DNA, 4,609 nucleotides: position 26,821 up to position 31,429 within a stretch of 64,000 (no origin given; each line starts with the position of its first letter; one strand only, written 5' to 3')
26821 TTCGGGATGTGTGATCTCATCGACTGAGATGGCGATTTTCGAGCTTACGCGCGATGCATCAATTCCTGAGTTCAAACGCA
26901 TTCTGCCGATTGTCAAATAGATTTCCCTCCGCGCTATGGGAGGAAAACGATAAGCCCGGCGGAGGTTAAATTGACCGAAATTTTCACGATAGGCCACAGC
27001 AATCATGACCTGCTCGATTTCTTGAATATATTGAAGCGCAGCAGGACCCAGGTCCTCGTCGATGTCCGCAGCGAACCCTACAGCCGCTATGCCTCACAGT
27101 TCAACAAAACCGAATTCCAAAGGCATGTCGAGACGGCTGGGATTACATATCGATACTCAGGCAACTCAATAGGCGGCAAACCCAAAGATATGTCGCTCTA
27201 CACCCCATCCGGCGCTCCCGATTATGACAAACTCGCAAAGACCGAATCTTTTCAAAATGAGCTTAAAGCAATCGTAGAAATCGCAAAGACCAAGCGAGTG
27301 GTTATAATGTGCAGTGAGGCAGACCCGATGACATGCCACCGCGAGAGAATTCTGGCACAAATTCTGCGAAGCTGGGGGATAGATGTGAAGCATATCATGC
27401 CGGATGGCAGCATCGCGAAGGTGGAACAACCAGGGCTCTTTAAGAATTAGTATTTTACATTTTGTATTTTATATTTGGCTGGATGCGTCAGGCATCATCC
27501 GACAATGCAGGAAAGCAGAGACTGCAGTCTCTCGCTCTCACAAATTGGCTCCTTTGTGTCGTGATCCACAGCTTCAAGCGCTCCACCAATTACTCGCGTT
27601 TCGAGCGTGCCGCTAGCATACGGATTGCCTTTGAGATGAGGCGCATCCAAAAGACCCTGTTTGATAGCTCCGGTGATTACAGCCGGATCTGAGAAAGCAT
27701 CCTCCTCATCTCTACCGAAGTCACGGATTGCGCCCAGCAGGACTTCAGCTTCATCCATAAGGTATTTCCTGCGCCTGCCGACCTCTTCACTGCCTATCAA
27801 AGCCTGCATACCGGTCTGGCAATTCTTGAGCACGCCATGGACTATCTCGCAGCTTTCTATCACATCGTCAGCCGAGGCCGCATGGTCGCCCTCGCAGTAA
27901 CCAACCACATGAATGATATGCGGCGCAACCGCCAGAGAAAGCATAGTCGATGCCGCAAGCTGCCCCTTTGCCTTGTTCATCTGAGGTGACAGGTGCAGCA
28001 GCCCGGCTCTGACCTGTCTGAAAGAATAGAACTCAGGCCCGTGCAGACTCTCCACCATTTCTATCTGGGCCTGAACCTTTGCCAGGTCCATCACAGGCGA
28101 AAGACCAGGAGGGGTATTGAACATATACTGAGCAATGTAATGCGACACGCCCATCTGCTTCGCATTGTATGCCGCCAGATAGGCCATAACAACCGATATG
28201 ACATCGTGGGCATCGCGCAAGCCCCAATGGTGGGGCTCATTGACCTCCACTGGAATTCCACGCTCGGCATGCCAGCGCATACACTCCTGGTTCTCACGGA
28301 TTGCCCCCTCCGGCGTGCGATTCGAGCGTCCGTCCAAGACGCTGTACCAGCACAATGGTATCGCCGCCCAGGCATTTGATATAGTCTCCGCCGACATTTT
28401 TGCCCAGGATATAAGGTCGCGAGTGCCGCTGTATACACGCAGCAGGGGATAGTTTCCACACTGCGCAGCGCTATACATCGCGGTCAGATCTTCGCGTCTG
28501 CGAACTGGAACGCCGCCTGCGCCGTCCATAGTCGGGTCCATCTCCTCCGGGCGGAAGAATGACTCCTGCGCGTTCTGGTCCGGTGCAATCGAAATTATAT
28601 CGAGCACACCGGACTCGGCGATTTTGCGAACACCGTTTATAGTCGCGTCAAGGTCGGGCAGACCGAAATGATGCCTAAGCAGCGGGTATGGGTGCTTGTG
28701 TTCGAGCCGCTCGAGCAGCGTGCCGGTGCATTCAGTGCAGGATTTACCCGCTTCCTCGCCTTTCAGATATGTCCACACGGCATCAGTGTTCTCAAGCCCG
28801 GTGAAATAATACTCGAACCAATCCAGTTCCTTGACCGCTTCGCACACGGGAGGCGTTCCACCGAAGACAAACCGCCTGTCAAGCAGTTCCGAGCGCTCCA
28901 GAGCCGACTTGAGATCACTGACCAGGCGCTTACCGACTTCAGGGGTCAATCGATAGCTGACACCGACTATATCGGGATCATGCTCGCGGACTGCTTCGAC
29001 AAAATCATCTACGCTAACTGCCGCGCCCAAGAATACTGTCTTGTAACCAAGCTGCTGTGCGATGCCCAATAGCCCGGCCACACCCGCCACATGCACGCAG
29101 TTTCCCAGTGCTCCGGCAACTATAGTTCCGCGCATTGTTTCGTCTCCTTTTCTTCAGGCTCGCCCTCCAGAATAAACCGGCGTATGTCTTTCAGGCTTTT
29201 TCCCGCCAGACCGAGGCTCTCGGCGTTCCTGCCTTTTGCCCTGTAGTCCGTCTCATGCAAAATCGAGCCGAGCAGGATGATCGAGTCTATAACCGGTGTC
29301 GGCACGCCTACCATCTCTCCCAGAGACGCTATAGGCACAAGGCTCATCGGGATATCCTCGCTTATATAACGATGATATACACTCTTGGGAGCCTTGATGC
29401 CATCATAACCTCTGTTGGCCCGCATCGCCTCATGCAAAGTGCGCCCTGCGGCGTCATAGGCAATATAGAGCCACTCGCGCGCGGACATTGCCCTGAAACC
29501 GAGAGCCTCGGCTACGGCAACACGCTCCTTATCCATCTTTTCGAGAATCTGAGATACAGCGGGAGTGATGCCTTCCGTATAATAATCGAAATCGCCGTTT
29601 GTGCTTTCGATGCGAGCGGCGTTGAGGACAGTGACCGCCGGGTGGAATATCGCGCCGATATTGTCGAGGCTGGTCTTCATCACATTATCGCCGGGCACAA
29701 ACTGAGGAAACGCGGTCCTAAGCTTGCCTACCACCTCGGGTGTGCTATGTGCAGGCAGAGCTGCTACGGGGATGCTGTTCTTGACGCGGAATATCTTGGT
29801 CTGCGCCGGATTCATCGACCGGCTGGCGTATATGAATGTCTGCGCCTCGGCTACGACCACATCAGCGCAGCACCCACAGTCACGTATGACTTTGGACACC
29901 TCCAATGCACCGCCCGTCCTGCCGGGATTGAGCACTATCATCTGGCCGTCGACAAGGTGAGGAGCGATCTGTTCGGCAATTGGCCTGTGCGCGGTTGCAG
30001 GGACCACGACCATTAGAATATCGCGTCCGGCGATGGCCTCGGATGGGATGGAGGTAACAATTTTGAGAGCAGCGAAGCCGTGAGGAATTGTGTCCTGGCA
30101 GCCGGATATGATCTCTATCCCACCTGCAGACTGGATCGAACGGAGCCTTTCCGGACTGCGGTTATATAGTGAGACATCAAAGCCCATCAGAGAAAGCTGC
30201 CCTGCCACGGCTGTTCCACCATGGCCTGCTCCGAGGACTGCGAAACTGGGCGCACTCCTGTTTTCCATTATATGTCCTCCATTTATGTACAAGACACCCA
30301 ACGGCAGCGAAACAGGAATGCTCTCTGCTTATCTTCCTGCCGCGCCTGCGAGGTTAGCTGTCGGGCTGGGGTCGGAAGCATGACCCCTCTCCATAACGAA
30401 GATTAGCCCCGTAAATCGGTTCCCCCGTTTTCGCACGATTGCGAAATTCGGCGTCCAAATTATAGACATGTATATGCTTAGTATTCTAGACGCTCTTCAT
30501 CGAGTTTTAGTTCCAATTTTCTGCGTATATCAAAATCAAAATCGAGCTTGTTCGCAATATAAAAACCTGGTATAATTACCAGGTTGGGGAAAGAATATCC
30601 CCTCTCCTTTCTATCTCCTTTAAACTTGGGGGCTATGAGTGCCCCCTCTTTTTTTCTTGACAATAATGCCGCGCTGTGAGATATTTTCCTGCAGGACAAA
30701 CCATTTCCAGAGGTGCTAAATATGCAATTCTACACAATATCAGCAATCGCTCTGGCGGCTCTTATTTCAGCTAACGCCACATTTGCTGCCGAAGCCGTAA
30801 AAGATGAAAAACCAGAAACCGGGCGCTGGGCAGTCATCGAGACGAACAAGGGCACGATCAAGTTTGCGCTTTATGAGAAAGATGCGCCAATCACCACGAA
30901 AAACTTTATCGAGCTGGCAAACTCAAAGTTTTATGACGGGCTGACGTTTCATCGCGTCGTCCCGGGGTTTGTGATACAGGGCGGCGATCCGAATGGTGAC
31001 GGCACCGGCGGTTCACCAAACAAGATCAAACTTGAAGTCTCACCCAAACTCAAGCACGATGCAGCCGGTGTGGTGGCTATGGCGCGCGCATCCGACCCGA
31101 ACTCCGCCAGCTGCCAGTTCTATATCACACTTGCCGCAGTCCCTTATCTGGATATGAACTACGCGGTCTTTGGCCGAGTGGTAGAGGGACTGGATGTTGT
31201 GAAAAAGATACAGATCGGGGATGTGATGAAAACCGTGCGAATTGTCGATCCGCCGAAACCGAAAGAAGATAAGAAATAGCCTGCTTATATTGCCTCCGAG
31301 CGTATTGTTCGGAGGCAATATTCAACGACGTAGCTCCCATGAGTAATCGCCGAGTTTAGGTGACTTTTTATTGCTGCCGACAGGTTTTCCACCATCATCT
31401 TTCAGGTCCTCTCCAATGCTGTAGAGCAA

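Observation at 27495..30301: Operon of a non-canonical B12-binding-like mutase-type protein and an opine dehydrogenase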

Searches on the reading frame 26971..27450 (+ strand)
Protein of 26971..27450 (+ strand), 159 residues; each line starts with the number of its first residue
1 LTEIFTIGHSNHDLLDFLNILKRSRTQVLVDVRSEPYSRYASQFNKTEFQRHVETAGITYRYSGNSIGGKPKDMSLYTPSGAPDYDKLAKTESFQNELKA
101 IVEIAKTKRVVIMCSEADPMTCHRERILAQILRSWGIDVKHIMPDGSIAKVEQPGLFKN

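Call 10: search_protein_families(library=pfam, proteins=[window:26971-27450:+], max_evalue=0.001)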
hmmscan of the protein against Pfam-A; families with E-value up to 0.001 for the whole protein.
window:26971-27450:+ (159 aa): 1 family
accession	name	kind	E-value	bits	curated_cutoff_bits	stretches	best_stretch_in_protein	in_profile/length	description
PF04343.18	DUF488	-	2.2e-21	77.2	22.2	1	16-127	4-117/121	Domain of unknown function DUF488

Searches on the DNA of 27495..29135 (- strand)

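Call 26: search_rna_families(sources=[L005, L017, L044, L048, L055, L058, L071, L053, L065, L035, L026], threshold=gathering)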
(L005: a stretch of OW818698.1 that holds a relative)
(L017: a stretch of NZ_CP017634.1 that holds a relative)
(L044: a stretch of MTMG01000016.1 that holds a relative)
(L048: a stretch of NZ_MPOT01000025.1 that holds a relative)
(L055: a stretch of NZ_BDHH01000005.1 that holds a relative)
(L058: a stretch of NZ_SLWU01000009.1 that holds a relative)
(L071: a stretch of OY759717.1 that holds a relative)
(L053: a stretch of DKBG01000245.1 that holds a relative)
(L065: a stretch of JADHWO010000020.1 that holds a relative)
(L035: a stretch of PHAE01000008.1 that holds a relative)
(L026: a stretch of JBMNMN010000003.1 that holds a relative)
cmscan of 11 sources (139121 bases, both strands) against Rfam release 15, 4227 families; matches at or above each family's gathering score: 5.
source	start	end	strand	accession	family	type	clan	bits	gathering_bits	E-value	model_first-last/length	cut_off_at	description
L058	4666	4798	+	RF00379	c-di-AMP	Cis-reg; riboswitch;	-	117.5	38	4.4e-27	1-134/134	no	c-di-AMP riboswitch aptamer (ydaO/yuaA leader)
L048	4607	4774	+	RF00379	c-di-AMP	Cis-reg; riboswitch;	-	98.6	38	8.1e-22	1-134/134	no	c-di-AMP riboswitch aptamer (ydaO/yuaA leader)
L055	4630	4777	+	RF00379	c-di-AMP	Cis-reg; riboswitch;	-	97.1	38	2.1e-21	1-134/134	no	c-di-AMP riboswitch aptamer (ydaO/yuaA leader)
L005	4492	4628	+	RF00379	c-di-AMP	Cis-reg; riboswitch;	-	77.7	38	5.4e-16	1-134/134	no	c-di-AMP riboswitch aptamer (ydaO/yuaA leader)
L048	9304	9378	+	RF00005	tRNA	Gene; tRNA;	CL00001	63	29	5.9e-11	1-71/71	no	tRNA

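Call 62: search_rna_families(sources=[L018, L021, L022, L023, L027, L032, L033, L037, L042, L045, L047, L013], threshold=gathering)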
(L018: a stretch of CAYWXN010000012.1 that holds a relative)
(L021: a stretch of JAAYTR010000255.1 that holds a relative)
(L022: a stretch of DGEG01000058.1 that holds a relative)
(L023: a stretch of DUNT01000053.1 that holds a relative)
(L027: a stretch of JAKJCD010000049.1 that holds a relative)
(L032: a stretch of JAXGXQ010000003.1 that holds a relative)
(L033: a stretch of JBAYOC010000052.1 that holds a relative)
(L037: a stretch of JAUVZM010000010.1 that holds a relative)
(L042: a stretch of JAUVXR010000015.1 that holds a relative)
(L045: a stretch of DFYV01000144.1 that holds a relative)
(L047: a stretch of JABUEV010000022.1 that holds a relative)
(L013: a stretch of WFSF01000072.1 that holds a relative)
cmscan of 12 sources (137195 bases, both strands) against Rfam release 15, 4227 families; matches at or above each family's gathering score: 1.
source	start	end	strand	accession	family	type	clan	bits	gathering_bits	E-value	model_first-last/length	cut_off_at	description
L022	12839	12931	+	RF01852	tRNA-Sec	Gene; tRNA;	CL00001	73.5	47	7.6e-13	1-91/91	no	Selenocysteine transfer RNA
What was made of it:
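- It was confirmed by Rfam in 4 of 4 motif-positive loci tested and was absent from all 19 motif-negative loci scanned (calls 26, 62).
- Tried and rejected: I looked for a T-box or amino-acid riboswitch that would reveal the substrate in 19 loci lacking the riboswitch, and found none (calls 26, 62).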

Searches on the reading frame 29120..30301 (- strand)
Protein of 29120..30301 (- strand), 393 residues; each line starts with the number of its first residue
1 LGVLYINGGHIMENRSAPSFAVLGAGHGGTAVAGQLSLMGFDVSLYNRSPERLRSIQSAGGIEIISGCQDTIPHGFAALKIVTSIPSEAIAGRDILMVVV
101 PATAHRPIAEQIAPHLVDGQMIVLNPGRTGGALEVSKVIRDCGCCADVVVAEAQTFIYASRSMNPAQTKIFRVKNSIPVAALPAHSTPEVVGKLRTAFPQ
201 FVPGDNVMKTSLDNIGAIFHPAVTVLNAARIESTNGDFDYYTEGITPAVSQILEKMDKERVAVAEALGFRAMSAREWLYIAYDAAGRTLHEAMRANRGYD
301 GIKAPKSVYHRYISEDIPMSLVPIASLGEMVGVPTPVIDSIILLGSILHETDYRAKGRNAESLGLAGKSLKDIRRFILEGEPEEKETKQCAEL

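Call 5: search_protein_families(library=pfam, proteins=[window:29120-30301:-], max_evalue=1)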
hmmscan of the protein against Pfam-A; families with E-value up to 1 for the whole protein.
window:29120-30301:- (393 aa): 11 families
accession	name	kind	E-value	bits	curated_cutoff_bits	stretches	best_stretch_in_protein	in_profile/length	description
PF02317.23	Octopine_DH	-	3.3e-52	176.9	30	1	205-348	3-149/150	NAD/NADP octopine/nopaline dehydrogenase, alpha-helical domain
PF01210.29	NAD_Gly3P_dh_N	-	8.3e-07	29.5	23.1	1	21-123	3-100/158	NAD-dependent glycerol-3-phosphate dehydrogenase N-terminus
PF02558.23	ApbA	-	4.2e-06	26.9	22.2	1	21-124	2-98/150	Ketopantoate reductase PanE/ApbA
PF03807.23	F420_oxidored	-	1.3e-05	26.1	21.6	1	20-123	2-89/94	NADP oxidoreductase coenzyme F420-dependent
PF03446.21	NAD_binding_2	-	4.7e-05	23.9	21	1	20-123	2-90/161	NAD binding domain of 6-phosphogluconate dehydrogenase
PF07991.19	KARI_N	-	0.0091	16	20.6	1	21-124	8-93/165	Acetohydroxy acid isomeroreductase, NADPH-binding domain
PF01262.27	AlaDh_PNT_C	-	0.014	15.2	23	1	20-79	31-79/214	Alanine dehydrogenase/PNT, C-terminal domain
PF02826.25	2-Hacid_dh_C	-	0.041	13.7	25.1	1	20-54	39-73/178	D-isomer specific 2-hydroxyacid dehydrogenase, NAD binding domain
PF01134.28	GIDA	-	0.083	12.4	22.1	1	21-53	3-35/391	Glucose inhibited division protein A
PF02737.24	3HCDH_N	-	0.1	13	22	1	21-56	3-38/180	3-hydroxyacyl-CoA dehydrogenase, NAD binding domain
PF13450.12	NAD_binding_8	-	0.19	12.5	21.9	1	22-48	1-27/68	NAD(P)-binding Rossmann-like domain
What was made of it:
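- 29120..30268 (-): Opine dehydrogenase family gene (382 aa from the ATG at 30268; the ORF can be extended to a TTG at 30301). PF02317 at 176.9 bits plus an N-terminal NAD-binding Rossmann domain (call 5).
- On Opine dehydrogenase family (PF02317; CENDH/octopine dehydrogenase type): NAD_Gly3P_dh_N, ApbA and F420_oxidored match residues 20-124 above their cutoffs (call 5). PF02317 scores 176.9 bits against a cutoff of 30, covering 3-149 of 150 profile positions (call 5).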

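Call 6: search_protein_families(library=ncbifam, proteins=[window:29120-30301:-], max_evalue=1)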
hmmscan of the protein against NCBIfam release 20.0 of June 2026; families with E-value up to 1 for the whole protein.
window:29120-30301:- (393 aa): 28 families (the best 25 are shown)
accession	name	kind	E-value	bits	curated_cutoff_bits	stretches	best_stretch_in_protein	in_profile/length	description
NF000942.0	PRK00094.1-4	subfamily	2.2e-08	33.7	257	1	19-124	4-104/334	NAD(P)H-dependent glycerol-3-phosphate dehydrogenase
NF000941.0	PRK00094.1-3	equivalog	1.3e-06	27.9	423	1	20-123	4-102/336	NAD(P)H-dependent glycerol-3-phosphate dehydrogenase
NF000939.0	PRK00094.1-1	equivalog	4.3e-06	26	473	1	16-124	4-107/339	NAD(P)H-dependent glycerol-3-phosphate dehydrogenase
NF005089.0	PRK06522.1-4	subfamily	9.7e-06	25.2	223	1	21-123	4-98/326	2-dehydropantoate 2-reductase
NF011211.0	PRK14618.1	equivalog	1e-05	24.9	489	1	17-116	4-98/328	NAD(P)H-dependent glycerol-3-phosphate dehydrogenase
NF000944.0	PRK00094.2-2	equivalog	1.1e-05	24.5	603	1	12-126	15-124/371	NAD(P)H-dependent glycerol-3-phosphate dehydrogenase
NF004311.0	PRK05708.1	equivalog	1.2e-05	24.3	378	1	20-145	5-123/305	putative 2-dehydropantoate 2-reductase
NF000946.0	PRK00094.2-4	equivalog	1.4e-05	24.2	455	1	19-123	6-105/342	NAD(P)H-dependent glycerol-3-phosphate dehydrogenase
TIGR00745.1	apbA_panE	subfamily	1.9e-05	24.1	141.35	1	20-124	2-100/305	2-dehydropantoate 2-reductase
NF006083.0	PRK08229.1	equivalog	2.1e-05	23.6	371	1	19-123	4-104/341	2-dehydropantoate 2-reductase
NF000940.0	PRK00094.1-2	subfamily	7.2e-05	22.4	202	1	20-121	3-98/330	NAD(P)H-dependent glycerol-3-phosphate dehydrogenase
NF009409.0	PRK12770.1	subfamily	0.00068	18.8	343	1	17-51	18-52/360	putative glutamate synthase subunit beta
NF005749.0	PRK07573.1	subfamily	0.0016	16.9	866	1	14-63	33-84/641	fumarate reductase/succinate dehydrogenase flavoprotein subunit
NF001316.0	PRK00258.2-5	equivalog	0.0052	16.1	247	1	17-60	113-156/263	shikimate dehydrogenase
NF011213.0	PRK14620.1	equivalog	0.006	15.8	478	1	21-121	4-101/326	NAD(P)H-dependent glycerol-3-phosphate dehydrogenase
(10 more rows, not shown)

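Call 22: search_solved_structures(query=window:29120-30268:-, max_evalue=0.001, show_alignments=1)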
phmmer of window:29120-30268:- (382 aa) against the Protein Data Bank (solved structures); distinct sequences matched with E-value up to 0.001: 3.
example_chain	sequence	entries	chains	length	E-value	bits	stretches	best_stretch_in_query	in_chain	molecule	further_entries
1bg6_A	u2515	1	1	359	1.6e-77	264.2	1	7-364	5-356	N-(1-D-CARBOXYLETHYL)-L-NORVALINE DEHYDROGENASE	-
3c7a_A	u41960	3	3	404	2.9e-10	43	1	10-334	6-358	Octopine dehydrogenase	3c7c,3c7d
3iqd_B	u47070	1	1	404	4.2e-10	42.5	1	10-334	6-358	Octopine dehydrogenase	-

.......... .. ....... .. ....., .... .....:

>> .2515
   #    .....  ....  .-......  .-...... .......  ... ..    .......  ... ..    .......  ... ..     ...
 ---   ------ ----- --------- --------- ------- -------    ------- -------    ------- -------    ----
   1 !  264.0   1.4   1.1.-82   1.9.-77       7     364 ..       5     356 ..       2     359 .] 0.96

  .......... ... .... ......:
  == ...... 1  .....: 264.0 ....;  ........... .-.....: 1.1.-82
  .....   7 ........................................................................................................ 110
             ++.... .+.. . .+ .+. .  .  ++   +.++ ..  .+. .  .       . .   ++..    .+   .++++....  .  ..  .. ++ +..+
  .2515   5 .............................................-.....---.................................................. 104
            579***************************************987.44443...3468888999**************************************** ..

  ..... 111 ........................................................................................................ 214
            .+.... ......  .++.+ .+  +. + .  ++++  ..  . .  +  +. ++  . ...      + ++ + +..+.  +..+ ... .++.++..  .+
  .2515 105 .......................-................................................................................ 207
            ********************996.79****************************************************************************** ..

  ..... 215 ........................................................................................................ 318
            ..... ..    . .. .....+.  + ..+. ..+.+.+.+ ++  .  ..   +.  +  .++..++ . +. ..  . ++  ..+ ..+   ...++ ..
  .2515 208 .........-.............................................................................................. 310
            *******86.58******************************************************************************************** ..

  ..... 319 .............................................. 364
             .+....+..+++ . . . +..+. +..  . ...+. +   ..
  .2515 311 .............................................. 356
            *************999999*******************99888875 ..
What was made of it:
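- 29120..30268 (-): E 1.6e-77 over the full length to CENDH 1bg6 (call 22).
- On Opine dehydrogenase family (PF02317; CENDH/octopine dehydrogenase type): His209, Arg300 and Asp305 are aligned with them (call 22).
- Checked: ODH: PF02317 Octopine_DH at 176.9 bits, E 3.3e-52 (call 5), and E 1.6e-77 to the solved N-(1-D-carboxyethyl)-L-norvaline dehydrogenase 1bg6 (call 22).
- No staphylopine-type dehydrogenase chain matched at E<=0.001 (call 22).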

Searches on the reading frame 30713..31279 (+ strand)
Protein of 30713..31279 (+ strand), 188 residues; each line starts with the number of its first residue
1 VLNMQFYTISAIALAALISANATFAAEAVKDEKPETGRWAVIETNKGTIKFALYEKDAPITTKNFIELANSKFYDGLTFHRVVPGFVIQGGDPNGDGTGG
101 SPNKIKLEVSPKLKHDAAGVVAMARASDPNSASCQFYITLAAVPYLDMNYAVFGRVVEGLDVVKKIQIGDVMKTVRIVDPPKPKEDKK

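Call 10: search_protein_families(library=pfam, proteins=[window:30713-31279:+], max_evalue=0.001)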
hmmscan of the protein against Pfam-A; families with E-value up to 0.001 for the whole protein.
window:30713-31279:+ (188 aa): 1 family
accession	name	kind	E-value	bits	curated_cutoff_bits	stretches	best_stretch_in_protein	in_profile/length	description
PF00160.26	Pro_isomerase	-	1.6e-47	162.1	21.7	1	41-178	3-149/159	Cyclophilin type peptidyl-prolyl cis-trans isomerase/CLD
